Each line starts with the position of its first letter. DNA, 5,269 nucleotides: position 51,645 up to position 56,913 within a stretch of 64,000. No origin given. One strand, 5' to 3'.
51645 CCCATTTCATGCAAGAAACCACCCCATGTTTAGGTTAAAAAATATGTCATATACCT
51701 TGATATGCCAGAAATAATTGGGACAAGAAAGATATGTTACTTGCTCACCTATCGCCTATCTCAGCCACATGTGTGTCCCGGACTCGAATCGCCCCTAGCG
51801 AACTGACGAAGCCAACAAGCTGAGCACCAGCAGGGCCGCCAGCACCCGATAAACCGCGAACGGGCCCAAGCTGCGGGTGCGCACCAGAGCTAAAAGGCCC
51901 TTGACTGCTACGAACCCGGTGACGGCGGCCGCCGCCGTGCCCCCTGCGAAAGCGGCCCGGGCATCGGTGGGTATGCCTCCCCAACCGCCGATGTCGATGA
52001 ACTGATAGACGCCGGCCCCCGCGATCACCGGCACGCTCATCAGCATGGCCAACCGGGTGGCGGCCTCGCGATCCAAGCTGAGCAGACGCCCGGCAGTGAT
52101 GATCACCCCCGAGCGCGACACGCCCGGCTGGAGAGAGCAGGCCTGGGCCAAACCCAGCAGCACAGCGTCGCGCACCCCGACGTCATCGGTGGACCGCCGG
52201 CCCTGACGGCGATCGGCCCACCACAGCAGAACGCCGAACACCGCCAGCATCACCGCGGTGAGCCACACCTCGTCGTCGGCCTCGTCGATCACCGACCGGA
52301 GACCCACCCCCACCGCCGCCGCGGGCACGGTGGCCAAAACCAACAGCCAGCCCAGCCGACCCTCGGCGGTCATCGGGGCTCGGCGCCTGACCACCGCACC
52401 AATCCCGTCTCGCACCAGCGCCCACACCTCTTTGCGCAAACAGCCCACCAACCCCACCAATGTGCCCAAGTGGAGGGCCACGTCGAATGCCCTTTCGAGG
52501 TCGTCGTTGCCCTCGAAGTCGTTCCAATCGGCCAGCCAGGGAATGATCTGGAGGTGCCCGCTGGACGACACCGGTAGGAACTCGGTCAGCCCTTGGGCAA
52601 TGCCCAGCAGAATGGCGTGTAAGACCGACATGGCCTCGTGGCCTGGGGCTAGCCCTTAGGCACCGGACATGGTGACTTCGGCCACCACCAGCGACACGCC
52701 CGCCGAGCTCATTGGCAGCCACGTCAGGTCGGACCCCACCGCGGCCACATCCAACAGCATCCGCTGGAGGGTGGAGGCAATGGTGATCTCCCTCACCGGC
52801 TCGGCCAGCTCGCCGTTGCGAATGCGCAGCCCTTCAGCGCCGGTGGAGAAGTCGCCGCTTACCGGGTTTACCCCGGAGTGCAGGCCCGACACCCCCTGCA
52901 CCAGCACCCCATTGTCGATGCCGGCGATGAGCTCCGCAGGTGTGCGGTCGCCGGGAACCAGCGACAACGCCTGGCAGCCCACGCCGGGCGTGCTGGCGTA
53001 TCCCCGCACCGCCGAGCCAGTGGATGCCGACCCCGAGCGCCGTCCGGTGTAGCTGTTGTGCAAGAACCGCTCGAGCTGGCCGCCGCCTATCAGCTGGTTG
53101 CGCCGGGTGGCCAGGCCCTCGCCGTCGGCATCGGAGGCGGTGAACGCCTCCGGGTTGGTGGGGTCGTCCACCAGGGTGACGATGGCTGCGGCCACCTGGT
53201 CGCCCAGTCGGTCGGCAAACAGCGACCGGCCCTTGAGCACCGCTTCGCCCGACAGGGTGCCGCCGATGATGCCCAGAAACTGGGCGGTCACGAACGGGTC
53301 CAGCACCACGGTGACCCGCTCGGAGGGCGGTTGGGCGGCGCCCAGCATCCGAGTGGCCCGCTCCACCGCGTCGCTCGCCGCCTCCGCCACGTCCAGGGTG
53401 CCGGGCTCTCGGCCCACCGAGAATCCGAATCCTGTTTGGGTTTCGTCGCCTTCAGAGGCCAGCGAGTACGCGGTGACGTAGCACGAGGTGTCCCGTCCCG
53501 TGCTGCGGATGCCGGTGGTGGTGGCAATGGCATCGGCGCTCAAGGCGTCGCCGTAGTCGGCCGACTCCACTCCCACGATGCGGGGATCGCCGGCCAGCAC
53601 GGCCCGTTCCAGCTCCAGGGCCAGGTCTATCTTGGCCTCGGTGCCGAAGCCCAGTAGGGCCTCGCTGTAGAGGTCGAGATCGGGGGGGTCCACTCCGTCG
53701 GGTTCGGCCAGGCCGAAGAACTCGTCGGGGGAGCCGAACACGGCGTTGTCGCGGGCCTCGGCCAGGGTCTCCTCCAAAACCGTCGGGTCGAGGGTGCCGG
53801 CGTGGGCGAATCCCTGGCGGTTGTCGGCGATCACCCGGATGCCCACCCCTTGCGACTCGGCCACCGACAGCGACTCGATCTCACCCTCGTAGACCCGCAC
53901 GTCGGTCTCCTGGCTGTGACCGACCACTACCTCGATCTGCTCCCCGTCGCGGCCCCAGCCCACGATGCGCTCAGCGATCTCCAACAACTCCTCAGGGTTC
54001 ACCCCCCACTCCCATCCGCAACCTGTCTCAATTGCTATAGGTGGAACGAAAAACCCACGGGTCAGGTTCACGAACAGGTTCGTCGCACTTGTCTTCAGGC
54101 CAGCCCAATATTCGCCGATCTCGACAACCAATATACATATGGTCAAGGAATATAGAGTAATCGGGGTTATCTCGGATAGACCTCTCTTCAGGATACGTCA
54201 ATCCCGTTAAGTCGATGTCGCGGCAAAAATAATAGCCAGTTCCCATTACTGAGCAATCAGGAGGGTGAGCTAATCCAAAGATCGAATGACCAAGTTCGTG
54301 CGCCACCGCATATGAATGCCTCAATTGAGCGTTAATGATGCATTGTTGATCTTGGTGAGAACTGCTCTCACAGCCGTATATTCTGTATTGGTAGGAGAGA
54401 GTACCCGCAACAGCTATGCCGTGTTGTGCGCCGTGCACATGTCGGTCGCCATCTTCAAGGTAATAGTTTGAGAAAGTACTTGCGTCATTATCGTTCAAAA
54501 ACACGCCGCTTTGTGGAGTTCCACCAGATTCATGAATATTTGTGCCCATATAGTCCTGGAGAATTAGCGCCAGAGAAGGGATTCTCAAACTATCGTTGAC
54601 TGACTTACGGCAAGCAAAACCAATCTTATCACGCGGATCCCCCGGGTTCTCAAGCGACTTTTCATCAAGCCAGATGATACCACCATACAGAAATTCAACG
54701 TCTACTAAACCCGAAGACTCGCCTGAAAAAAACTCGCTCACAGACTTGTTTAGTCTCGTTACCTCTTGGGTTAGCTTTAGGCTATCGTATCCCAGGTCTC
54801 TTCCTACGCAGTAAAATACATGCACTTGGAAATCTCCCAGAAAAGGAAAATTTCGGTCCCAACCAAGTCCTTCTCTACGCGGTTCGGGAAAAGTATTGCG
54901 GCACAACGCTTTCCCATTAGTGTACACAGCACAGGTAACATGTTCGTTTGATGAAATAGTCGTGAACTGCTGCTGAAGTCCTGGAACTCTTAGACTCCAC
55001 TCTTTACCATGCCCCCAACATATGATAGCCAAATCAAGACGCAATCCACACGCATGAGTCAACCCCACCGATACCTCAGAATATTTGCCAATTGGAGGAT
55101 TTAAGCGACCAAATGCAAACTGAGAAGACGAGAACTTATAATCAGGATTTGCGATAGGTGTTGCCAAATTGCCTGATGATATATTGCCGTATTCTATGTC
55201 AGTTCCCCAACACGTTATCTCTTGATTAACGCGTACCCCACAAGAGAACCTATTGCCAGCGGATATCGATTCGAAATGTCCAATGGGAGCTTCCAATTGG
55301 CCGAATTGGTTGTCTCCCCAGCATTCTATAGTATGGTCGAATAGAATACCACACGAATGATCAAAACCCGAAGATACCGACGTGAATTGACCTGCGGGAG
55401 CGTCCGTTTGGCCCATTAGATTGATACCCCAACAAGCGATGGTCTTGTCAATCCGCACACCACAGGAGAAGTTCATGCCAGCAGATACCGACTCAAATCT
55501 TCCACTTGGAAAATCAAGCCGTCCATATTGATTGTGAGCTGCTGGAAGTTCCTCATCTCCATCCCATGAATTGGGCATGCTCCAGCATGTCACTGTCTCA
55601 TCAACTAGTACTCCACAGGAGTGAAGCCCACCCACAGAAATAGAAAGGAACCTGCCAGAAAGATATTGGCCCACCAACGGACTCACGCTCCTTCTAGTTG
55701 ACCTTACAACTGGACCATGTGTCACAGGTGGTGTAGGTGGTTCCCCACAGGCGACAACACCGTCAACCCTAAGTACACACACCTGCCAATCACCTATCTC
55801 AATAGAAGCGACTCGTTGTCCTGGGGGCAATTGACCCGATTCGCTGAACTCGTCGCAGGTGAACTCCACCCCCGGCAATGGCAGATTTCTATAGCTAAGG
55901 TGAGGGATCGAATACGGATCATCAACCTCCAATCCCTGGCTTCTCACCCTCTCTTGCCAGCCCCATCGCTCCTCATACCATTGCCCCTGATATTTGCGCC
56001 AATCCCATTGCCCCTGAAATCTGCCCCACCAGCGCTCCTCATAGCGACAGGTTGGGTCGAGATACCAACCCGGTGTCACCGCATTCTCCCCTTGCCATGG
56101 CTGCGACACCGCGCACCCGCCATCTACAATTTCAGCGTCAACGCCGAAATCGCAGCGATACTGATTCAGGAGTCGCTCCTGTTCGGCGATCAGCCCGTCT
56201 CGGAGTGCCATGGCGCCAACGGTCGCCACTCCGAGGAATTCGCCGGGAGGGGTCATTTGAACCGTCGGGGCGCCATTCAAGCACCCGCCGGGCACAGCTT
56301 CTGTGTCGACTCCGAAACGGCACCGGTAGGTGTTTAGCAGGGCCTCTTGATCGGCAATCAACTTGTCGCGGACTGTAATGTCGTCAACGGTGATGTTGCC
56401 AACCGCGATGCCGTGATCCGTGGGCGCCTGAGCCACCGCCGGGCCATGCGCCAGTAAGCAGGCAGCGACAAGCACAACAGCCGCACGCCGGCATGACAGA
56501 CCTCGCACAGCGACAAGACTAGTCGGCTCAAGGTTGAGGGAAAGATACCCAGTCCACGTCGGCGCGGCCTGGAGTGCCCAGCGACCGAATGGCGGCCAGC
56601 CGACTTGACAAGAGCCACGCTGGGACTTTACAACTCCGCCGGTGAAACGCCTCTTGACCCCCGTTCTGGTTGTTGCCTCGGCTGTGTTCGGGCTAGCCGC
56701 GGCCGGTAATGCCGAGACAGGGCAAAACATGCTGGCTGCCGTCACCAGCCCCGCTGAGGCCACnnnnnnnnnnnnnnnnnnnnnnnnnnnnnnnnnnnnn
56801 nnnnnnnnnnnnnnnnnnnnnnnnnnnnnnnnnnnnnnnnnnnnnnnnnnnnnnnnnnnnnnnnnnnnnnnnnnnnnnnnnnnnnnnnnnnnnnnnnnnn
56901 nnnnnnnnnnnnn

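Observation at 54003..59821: About 5.8-kb low-GC two-gene island inserted between tldD and pmbA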

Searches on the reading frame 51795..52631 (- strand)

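Call 77: search_protein_families(library=pfam, proteins=[window:51795-52631:-], max_evalue=0.0001)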
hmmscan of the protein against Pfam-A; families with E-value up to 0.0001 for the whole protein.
window:51795-52631:- (278 aa): 1 family
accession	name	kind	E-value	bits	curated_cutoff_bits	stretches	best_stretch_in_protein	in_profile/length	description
PF02673.24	BacA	-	3.5e-72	243.6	33.4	1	6-267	1-256/257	Bacitracin resistance protein BacA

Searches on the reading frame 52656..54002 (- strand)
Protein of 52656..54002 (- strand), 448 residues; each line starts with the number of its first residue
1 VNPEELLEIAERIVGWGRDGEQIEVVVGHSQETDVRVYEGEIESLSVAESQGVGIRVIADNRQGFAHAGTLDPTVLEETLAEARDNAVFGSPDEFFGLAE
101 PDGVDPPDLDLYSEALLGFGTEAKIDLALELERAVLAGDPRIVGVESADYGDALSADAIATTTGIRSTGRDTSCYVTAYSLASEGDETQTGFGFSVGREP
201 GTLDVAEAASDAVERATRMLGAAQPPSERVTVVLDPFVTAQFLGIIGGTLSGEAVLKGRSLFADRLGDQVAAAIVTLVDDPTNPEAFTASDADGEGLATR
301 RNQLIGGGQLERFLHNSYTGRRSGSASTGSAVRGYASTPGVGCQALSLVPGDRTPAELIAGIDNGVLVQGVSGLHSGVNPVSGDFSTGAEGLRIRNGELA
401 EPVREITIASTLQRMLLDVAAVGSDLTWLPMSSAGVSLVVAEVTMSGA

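Call 5: search_protein_families(library=pfam, proteins=[window:52656-54002:-], max_evalue=0.01)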
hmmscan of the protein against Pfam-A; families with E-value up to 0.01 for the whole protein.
window:52656-54002:- (448 aa): 3 families
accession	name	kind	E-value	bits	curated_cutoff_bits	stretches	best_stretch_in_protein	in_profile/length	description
PF19289.4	PmbA_TldD_3rd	-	8.1e-65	218.5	22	1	228-447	2-220/220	PmbA/TldA metallopeptidase C-terminal domain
PF19290.4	PmbA_TldD_2nd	-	3.5e-13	50.4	20.9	1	121-220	8-109/109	PmbA/TldA metallopeptidase central domain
PF01523.21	PmbA_TldD_1st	-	2.4e-12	47.3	20.9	1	24-87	2-65/65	PmbA/TldA metallopeptidase domain 1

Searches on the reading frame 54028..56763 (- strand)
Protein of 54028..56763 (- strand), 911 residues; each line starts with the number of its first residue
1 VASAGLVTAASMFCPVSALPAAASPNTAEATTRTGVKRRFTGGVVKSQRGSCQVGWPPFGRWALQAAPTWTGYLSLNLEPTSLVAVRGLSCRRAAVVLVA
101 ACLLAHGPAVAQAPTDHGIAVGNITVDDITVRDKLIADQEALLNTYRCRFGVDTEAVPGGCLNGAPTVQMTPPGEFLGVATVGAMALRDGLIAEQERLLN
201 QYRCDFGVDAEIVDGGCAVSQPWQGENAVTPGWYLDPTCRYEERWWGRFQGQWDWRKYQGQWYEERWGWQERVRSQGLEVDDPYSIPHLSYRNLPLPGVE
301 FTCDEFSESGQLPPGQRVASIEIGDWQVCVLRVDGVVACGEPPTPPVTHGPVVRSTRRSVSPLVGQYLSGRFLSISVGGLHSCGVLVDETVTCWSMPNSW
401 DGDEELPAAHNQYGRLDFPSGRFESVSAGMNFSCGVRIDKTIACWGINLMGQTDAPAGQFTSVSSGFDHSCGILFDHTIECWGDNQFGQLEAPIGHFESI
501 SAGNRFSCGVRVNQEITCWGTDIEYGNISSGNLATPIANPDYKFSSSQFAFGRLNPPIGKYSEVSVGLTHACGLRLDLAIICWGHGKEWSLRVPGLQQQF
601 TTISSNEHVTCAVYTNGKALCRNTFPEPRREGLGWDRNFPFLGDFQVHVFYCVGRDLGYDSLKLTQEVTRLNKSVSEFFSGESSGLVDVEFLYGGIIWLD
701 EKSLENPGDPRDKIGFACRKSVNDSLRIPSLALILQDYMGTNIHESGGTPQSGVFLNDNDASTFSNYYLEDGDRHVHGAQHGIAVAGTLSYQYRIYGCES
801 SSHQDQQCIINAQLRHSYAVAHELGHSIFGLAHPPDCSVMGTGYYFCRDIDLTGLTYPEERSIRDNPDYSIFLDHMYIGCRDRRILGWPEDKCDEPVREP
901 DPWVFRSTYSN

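Call 5: search_protein_families(library=pfam, proteins=[window:54028-56763:-], max_evalue=0.01)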
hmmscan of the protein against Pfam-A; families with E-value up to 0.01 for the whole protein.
window:54028-56763:- (911 aa): 2 families
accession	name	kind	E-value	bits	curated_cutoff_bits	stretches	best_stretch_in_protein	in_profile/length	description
PF13540.12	RCC1_2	-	2.4e-22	78.5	22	3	461-489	2-30/30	Regulator of chromosome condensation (RCC1) repeat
PF25390.1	WD40_RLD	-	1.4e-15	57.9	150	3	313-490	86-278/363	RCC1-like domain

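Call 55: find_homologous_proteins(query=window:54031-56508:-, max_evalue=1e-10)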
Query window:54031-56508:- (826 aa): 1193 proteins with E <= 1e-10 among 8000 candidates; the best 120 are listed.
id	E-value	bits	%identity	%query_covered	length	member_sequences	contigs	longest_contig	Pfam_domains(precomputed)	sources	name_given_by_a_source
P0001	0.0e+0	1158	100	58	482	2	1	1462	PF13540.13,PF25390.2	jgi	-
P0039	1.1e-242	826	35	37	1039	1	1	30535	PF13540.13,PF25390.2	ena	-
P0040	4.3e-232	791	32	38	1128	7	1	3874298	PF13540.13,PF00395.26,PF25390.2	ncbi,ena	-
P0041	4.7e-217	741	34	31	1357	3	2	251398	PF13540.13,PF00082.28,PF25390.2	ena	-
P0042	7.1e-212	724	42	31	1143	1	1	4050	PF13540.13,PF00395.26,PF25390.2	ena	-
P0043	3.8e-209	715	31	64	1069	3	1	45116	PF13540.13,PF25390.2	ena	-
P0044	2.2e-203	696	34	38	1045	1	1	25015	PF13540.13,PF00395.26,PF25390.2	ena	-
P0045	1.2e-191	657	33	42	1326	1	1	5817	PF13540.13,PF25390.2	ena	-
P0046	8.9e-191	654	36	31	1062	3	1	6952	PF13540.13,PF00395.26,PF25390.2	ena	-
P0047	9.1e-190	651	34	37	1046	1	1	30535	PF13540.13,PF25390.2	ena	-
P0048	4.5e-188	645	33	38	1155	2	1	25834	PF13540.13,PF00395.26,PF25390.2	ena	-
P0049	1.2e-186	640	35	30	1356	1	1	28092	PF13540.13,PF25390.2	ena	-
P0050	3.5e-186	639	32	39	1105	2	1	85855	PF13540.13,PF25390.2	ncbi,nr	ncbi:MAG: hypothetical protein OXI26_13455 [bacterium]|nr:hypothetical protein [bacterium]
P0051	7.5e-186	638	29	41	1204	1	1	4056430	PF13540.13,PF00188.33,PF19078.7,PF25390.2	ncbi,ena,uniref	ncbi:Ig-like domain-containing protein [Candidatus Poriferisocius sp.]|uniref:Ig-like domain-contain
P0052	9.2e-185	634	34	38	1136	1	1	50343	PF13540.13,PF00395.26,PF25390.2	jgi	jgi:M6 family metalloprotease-like protein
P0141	2.6e-132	461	36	98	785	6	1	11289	PF13540.13,PF25390.2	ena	-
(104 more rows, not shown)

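Call 80: find_encoding_contigs(protein=P0141, flank=8000, max_places=10)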
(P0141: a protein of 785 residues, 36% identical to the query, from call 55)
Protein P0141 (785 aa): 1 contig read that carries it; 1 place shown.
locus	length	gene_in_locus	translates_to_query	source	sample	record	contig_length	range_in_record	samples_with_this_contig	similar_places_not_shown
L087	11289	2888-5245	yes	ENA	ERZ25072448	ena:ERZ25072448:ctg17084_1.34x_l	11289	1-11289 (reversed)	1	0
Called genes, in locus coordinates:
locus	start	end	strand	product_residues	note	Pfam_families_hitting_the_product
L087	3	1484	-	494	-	?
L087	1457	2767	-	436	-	PF16656:Pur_ac_phosph_N (faint), PF25059:FN3_DSCAM-DSCAML_C (faint), PF00041:fn3, PF23376:Fn3_VIN3 (faint), PF00041:fn3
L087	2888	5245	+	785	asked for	PF25390:WD40_RLD, PF13540:RCC1_2 (weak), PF25390:WD40_RLD (weak)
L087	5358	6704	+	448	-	PF01523:PmbA_TldD_1st, PF19290:PmbA_TldD_2nd, PF19289:PmbA_TldD_3rd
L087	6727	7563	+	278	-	PF02673:BacA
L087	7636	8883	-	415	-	PF13173:AAA_14, PF13635:DUF4143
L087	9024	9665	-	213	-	-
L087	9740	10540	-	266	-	PF01048:PNP_UDP_1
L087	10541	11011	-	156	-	PF09723:Zn_ribbon_8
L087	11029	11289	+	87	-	?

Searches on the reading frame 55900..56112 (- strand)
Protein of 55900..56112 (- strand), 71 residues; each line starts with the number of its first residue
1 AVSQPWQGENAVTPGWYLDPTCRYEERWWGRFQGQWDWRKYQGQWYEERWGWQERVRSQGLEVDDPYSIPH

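Call 82: search_protein_families(library=pfam, proteins=[window:55900-56112:-], max_evalue=10)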
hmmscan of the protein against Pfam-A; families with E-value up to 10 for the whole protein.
seq(71 aa): 0 families

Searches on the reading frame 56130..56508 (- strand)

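Call 25: search_protein_families(library=pfam, proteins=[window:56130-56508:-], max_evalue=10)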
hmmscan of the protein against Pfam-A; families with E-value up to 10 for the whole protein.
window:56130-56508:- (126 aa): 4 families
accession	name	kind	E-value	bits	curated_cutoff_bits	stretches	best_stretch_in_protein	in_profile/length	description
PF16283.10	DUF4929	-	0.048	13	28.3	1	41-70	114-143/374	Domain of unknown function (DUF4929)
PF05757.16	PsbQ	-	0.11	13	26.9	1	6-44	41-82/204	Oxygen evolving enhancer protein 3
PF06969.22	HemN_C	-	0.13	12.8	24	0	55-72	9-26/67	HemN C-terminal domain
PF05049.19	IIGP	-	0.23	10.9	24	0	48-72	269-293/375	Interferon-inducible GTPase (IIGP)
